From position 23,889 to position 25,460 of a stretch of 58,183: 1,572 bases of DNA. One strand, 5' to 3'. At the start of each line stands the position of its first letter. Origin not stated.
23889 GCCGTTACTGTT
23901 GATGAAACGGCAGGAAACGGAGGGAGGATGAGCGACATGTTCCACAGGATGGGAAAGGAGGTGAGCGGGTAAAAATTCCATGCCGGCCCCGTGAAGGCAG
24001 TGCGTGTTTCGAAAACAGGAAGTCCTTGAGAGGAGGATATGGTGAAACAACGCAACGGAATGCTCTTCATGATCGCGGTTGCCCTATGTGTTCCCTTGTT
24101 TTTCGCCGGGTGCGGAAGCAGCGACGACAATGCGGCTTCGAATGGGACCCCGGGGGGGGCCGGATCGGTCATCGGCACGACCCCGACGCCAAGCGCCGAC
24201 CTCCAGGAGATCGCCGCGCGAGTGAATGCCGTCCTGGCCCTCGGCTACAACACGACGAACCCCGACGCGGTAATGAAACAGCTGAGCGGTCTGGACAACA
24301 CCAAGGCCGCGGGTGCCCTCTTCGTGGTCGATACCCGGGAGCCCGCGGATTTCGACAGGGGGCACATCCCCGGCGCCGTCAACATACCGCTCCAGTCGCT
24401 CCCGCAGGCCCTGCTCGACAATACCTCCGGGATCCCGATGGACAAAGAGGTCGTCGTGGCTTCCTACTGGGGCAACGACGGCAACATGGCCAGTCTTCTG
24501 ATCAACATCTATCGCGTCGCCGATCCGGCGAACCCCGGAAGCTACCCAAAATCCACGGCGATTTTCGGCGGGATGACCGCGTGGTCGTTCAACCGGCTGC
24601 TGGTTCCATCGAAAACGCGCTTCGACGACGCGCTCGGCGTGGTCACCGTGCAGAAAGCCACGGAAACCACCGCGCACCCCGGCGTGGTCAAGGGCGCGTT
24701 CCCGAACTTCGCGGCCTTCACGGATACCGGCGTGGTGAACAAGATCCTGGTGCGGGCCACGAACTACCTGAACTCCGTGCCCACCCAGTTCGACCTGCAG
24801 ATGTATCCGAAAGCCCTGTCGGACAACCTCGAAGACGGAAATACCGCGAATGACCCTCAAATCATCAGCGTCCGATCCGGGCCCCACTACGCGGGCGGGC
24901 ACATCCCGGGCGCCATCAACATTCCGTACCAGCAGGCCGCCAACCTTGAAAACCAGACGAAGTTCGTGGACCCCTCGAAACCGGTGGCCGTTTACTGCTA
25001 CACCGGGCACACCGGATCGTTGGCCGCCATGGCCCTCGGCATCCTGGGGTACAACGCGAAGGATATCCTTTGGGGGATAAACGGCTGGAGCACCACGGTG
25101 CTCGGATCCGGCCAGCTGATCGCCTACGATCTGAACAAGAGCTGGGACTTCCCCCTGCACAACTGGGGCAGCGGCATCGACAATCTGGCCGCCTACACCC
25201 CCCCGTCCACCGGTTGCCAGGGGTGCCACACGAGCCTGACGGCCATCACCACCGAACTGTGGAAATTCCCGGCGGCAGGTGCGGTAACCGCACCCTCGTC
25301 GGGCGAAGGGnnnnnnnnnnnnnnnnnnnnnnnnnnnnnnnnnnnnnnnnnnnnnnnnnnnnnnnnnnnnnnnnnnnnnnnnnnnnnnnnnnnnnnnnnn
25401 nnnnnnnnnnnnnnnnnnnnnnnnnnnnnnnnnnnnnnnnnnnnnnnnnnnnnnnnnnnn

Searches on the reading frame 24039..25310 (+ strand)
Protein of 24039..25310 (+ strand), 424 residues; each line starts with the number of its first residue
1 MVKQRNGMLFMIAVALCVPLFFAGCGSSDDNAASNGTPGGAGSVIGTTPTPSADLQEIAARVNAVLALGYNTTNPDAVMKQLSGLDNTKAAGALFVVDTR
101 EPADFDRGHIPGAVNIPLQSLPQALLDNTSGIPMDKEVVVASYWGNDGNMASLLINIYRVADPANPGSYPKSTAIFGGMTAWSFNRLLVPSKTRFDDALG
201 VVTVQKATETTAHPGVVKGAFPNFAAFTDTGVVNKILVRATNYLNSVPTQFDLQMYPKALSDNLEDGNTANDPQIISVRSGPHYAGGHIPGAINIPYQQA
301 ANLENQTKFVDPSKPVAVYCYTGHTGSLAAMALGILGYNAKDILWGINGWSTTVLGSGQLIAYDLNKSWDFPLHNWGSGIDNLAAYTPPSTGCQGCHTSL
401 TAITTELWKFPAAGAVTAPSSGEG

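Call 6: search_protein_families(library=pfam, proteins=[window:24039-25310:+], max_evalue=0.01)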
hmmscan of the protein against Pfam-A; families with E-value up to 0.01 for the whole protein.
window:24039-25310:+ (424 aa): 1 family
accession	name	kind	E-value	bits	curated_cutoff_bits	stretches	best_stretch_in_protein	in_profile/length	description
PF00581.25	Rhodanese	-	5.2e-28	97.9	22.2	2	258-351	3-100/102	Rhodanese-like domain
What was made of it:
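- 24315..24600 (+): Rhodanese domain 1, with no cysteine in the active-site loop (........), so probably non-catalytic. Limits are approximate. Pfam PF00581 gives two stretches (call 6).
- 24810..25091 (+): Rhodanese domain 2, with the catalytic loop C320-Y-T-G-H-T (nt 24996-25013). Pfam PF00581 matches residues 258-351 (call 6).
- On Rhodanese-type sulfurtransferase domain: PF00581 scores 97.9 bits against a cut-off of 22.2, in two stretches (call 6).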

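Call 20: search_protein_families(library=ncbifam, proteins=[window:24039-25310:+], max_evalue=0.01)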
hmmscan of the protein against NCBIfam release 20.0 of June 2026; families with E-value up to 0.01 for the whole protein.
window:24039-25310:+ (424 aa): 15 families
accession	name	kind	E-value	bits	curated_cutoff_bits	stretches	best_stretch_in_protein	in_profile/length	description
NF001195.0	PRK00162.1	equivalog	1.6e-10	41.2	102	2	93-152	20-75/108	thiosulfate sulfurtransferase GlpE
NF007627.0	PRK10287.1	equivalog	3.6e-10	40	102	1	276-346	24-93/104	thiosulfate sulfurtransferase PspE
NF008752.0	PRK11784.1-4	equivalog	4e-10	39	266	2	96-118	21-43/357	tRNA 2-selenouridine(34) synthase MnmH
NF006444.0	PRK08762.1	equivalog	4.2e-10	38.8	449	1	269-353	26-110/387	molybdopterin-synthase adenylyltransferase MoeB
TIGR02981.1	phageshock_pspE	exception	1.4e-09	38.1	126.3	1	275-345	21-90/101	thiosulfate sulfurtransferase PspE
NF008750.0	PRK11784.1-2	equivalog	3.4e-08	33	241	1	93-118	15-40/346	tRNA 2-selenouridine(34) synthase MnmH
TIGR04568.1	arch_SelU_Nterm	equivalog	1.9e-07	31.2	200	0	93-118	103-128/215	selenouridine synthase SelU-like subunit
TIGR03167.1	tRNA_sel_U_synt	equivalog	3.5e-07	30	219.75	1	96-118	5-27/311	tRNA 2-selenouridine(34) synthase MnmH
NF005646.0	PRK07411.1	equivalog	7.1e-07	28.7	633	0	269-354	296-383/390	molybdopterin-synthase adenylyltransferase MoeB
NF005902.0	PRK07878.1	equivalog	8.3e-07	28.2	647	0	255-354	289-385/392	adenylyltransferase/sulfurtransferase MoeZ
NF045521.1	rhoda_near_glyco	subfamily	2.3e-06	27.5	145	0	271-346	30-103/144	rhodanese homology domain-containing protein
NF008557.0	PRK11493.1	equivalog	6.6e-05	22.1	250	0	95-121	180-207/281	3-mercaptopyruvate sulfurtransferase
NF033833.0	rhodan_ChrE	equivalog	0.00015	21.7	120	1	269-352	16-99/108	rhodanese family chromate resistance protein ChrE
NF045694.1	seleno_TsoB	exception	0.0031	15.7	805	0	88-120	56-88/572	rhodanese/DsbD fusion-like selenoprotein TsoB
NF008749.0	PRK11784.1-1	equivalog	0.0042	16.3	548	0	96-119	20-43/364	tRNA 2-selenouridine(34) synthase MnmH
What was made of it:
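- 24315..24600 (+): NCBIfam rhodanese models match residues 93-152 (call 20).
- Closest known: Previously listed rhodanese-domain selenoproteins. Different: TsoB (NF045694) matched only at E 0.003, against a cut-off of 805 bits (call 20).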

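Call 39: find_encoding_contigs(protein=window:24039-25310:+, flank=10000, max_places=3)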
Protein window:24039-25310:+ (424 aa): 4 contigs read that carry it; 3 places shown.
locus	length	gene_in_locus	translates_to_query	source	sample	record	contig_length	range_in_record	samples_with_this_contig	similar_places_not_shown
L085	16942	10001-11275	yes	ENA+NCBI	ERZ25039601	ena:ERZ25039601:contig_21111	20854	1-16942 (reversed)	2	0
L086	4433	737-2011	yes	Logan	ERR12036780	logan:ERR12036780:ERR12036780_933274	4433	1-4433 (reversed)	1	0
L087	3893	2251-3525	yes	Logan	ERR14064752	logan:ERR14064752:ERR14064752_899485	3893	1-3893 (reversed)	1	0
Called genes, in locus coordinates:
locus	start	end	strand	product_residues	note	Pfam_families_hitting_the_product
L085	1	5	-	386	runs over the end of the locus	PF00378:ECH_1, PF16113:ECH_2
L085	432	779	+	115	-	PF12802:MarR_2 (weak), PF12840:HTH_20, PF01022:HTH_5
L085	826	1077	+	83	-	PF01206:TusA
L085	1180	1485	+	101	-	PF02662:FlpD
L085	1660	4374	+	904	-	PF00070:Pyr_redox (faint), PF00890:FAD_binding_2 (weak), PF01134:GIDA (faint), PF12831:FAD_oxidored (weak), PF14691:Fer4_20, PF01266:DAO (weak), PF07992:Pyr_redox_2, PF13450:NAD_binding_8, +6 more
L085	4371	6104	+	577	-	PF13450:NAD_binding_8 (faint), PF03486:HI0933_like (faint), PF07992:Pyr_redox_2, PF25160:LdpA_Fe-S-bd (faint), PF00037:Fer4 (faint), PF12837:Fer4_6 (faint), PF12838:Fer4_7 (faint), PF14697:Fer4_21, +1 more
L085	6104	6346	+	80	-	-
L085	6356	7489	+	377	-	PF00037:Fer4 (faint), PF12838:Fer4_7, PF13183:Fer4_8 (weak), PF13187:Fer4_9, PF13237:Fer4_10 (weak), PF13484:Fer4_16 (faint), PF13534:Fer4_17 (weak)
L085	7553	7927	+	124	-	PF02635:DsrE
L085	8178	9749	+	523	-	PF00512:HisKA, PF02518:HATPase_c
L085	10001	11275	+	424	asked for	PF00581:Rhodanese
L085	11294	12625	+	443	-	PF14522:Cytochrome_C7 (faint)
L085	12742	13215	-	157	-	PF02635:DsrE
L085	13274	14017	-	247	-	PF00158:Sigma54_activat, PF14532:Sigma54_activ_2 (weak), PF25601:AAA_lid_14, PF02954:HTH_8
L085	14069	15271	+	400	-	PF11853:DUF3373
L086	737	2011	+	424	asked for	PF00581:Rhodanese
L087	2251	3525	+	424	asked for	PF00581:Rhodanese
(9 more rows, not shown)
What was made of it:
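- The same protein-coding sequence was found on four independent contigs (call 39).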
